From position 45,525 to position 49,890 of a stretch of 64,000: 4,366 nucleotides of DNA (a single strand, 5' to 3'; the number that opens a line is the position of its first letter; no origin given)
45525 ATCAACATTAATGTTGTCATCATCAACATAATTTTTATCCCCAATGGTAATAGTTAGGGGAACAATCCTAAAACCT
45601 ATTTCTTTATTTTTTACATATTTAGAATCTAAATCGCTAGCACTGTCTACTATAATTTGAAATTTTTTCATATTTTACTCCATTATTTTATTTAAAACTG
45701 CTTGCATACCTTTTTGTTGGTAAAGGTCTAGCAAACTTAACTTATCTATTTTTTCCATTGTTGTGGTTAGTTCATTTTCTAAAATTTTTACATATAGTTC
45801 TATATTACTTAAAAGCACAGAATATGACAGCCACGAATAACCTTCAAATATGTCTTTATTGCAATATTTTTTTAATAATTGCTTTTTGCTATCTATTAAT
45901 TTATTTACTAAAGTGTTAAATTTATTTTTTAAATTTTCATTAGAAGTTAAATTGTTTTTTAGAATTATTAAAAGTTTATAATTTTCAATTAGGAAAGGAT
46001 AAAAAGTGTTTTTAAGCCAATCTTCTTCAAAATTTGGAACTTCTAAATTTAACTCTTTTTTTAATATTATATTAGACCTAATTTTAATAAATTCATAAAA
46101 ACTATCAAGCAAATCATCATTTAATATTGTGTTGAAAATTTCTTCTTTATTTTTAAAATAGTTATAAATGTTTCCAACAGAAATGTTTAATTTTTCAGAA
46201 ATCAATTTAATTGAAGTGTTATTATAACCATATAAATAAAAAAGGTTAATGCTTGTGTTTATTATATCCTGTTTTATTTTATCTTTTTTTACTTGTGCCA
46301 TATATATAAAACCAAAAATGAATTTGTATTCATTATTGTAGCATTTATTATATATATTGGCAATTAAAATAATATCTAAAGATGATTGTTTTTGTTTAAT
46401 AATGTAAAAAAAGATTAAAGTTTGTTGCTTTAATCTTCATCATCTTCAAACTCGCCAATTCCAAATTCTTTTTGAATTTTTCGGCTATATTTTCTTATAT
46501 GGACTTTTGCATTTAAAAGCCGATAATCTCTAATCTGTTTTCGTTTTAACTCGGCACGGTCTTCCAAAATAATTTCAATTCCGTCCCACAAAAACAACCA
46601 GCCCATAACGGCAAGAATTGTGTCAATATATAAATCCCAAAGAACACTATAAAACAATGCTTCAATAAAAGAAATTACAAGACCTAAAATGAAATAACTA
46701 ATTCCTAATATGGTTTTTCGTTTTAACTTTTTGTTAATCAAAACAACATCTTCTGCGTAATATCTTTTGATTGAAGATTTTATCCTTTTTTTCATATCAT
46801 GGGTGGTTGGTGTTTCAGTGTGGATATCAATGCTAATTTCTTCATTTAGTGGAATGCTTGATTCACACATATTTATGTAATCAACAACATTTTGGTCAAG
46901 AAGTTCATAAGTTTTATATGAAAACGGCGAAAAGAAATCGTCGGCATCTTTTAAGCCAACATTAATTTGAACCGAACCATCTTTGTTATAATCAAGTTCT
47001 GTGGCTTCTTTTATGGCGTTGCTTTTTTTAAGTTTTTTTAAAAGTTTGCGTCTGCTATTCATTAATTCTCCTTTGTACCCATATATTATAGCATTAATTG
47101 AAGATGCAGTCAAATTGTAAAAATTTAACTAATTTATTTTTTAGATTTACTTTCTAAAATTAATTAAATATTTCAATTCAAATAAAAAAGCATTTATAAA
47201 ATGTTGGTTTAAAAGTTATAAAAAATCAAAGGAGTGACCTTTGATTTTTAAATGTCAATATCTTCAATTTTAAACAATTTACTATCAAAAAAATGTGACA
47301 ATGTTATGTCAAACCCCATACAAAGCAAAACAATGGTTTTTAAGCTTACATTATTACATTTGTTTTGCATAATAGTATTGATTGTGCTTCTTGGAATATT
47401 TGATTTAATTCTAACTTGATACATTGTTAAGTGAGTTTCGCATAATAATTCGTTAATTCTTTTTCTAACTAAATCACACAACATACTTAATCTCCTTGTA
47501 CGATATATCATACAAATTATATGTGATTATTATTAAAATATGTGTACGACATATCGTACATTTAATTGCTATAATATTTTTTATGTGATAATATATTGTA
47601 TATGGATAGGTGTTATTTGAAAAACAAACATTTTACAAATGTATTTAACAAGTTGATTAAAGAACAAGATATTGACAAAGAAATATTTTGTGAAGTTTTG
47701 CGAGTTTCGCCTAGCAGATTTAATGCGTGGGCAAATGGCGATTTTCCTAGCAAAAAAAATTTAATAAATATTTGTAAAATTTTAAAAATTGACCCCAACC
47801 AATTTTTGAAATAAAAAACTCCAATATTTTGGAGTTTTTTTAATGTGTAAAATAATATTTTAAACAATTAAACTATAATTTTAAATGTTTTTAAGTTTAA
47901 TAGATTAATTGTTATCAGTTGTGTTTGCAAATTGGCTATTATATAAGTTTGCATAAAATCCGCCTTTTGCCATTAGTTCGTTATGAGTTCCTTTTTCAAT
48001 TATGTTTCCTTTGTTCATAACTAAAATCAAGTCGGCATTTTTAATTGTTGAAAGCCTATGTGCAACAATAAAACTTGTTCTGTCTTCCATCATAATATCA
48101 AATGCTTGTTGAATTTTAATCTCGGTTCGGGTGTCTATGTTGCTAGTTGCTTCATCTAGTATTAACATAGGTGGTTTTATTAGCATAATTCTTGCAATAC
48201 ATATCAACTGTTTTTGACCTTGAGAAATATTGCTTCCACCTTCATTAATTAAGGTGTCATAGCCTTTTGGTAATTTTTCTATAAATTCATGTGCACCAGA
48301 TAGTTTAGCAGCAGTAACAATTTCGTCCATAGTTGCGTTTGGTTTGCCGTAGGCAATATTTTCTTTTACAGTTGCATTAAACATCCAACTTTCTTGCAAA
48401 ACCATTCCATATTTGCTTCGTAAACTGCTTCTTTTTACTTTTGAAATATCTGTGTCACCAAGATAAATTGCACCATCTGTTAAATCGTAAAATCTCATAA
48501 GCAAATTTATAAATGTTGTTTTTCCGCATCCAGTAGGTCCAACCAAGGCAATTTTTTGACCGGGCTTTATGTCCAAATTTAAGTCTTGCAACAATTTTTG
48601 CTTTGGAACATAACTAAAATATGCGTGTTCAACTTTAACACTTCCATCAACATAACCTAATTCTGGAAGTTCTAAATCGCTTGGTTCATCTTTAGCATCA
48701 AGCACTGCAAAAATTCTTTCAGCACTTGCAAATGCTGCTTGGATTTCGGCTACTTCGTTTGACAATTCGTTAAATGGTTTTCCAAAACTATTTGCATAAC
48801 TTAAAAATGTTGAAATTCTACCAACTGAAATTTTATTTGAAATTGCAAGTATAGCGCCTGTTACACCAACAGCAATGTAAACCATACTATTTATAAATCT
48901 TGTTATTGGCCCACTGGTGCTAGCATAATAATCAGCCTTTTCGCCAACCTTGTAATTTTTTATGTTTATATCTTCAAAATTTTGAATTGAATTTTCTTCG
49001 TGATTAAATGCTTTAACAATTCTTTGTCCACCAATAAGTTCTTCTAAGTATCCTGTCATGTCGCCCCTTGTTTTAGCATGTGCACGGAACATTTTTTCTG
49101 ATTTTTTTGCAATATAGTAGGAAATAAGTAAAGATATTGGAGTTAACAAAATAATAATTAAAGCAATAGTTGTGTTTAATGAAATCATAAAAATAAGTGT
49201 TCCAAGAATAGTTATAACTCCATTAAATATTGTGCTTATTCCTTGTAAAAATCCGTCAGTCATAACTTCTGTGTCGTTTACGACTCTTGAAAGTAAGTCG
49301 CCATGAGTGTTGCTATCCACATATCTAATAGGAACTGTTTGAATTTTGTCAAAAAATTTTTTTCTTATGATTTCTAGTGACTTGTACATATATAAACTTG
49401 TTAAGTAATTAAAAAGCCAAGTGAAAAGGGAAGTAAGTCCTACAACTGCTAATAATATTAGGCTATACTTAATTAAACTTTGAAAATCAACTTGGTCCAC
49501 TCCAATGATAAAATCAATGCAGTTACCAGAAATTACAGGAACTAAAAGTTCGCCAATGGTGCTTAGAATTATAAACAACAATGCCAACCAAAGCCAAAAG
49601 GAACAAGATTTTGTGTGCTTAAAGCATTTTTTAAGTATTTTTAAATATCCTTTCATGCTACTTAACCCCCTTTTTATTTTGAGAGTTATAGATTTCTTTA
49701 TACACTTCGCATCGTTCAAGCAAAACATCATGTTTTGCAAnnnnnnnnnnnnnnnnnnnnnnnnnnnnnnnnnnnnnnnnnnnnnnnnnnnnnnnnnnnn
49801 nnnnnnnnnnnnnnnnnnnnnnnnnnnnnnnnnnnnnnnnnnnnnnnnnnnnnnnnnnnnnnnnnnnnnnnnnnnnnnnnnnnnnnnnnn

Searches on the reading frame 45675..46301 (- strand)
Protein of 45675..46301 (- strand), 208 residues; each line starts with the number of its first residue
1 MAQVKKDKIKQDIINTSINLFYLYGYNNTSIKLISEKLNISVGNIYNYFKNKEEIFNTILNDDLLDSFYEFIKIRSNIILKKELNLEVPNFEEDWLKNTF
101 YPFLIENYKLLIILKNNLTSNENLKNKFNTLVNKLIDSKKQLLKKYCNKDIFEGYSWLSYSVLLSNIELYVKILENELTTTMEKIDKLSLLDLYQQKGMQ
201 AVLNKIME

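Call 73: search_protein_families(library=pfam, max_evalue=0.00001, proteins=[window:45675-46301:-])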
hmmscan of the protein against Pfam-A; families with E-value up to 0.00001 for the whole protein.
window:45675-46301:- (208 aa): 1 family
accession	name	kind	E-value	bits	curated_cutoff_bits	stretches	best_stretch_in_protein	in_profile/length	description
PF00440.29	TetR_N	-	1.7e-12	47.3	24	1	13-57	1-45/47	Bacterial regulatory proteins, tetR family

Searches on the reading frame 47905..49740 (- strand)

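Call 74: search_protein_families(library=pfam, max_evalue=0.00001, proteins=[window:47905-49740:-])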
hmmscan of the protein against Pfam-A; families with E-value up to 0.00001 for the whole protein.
window:47905-49740:- (611 aa): 2 families
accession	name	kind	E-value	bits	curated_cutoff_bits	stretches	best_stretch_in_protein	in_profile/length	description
PF00664.28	ABC_membrane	-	5.6e-53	180.8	28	1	50-320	1-271/274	ABC transporter transmembrane region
PF00005.33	ABC_tran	-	7.4e-31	108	25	1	384-533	1-137/137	ABC transporter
